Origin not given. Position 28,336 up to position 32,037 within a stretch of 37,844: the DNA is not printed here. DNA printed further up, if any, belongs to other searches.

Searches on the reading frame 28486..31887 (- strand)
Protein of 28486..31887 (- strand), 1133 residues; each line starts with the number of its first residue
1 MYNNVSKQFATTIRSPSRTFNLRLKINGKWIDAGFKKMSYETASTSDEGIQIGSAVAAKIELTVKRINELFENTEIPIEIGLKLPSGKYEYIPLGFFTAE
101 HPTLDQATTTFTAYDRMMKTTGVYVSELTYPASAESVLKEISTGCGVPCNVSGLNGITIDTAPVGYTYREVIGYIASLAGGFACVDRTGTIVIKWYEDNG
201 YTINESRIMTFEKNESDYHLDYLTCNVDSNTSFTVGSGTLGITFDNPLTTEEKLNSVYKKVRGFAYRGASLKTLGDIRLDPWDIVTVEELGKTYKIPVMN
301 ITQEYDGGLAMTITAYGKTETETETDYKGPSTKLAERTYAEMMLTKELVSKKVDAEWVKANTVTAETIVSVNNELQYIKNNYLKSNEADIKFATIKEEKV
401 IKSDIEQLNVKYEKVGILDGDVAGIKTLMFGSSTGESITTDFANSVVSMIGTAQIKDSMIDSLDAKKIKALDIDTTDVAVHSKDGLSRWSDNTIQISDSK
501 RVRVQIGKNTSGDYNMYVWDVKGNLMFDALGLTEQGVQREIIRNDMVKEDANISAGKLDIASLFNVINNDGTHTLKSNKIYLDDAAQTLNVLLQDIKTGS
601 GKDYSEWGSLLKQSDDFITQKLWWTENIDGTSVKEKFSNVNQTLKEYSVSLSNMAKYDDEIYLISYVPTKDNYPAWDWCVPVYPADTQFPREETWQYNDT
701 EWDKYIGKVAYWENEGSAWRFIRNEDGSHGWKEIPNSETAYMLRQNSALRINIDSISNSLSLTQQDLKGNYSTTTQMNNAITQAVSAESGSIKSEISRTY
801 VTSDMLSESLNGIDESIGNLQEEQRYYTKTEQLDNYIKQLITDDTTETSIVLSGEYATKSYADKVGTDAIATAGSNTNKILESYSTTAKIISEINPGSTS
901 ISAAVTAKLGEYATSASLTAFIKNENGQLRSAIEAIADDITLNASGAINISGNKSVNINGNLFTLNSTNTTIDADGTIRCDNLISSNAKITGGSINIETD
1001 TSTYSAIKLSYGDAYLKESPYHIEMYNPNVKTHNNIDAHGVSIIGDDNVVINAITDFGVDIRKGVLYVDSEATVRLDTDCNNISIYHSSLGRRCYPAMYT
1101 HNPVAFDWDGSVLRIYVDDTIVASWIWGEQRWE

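Call 28: search_protein_families(library=phrogs, proteins=[window:28486-31887:-], max_evalue=0.00001)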
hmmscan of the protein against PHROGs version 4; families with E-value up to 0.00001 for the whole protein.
window:28486-31887:- (1133 aa): 6 families
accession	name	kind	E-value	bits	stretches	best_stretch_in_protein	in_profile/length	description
phrog_16267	-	unknown function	1.1e-46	159.5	2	360-600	441-681/2299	-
phrog_6616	-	tail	4.5e-45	155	1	4-335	3-367/991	tail protein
phrog_22212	-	unknown function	3.7e-27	95.1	1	13-323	12-346/1655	-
phrog_9680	-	moron, auxiliary metabolic gene and host takeover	4.4e-20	73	1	6-336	6-344/471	host range and adsorption protein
phrog_32308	-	unknown function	8.8e-20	71.3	1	72-293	90-321/709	-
phrog_23052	-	unknown function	7.8e-09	35.6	1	4-226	3-242/613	-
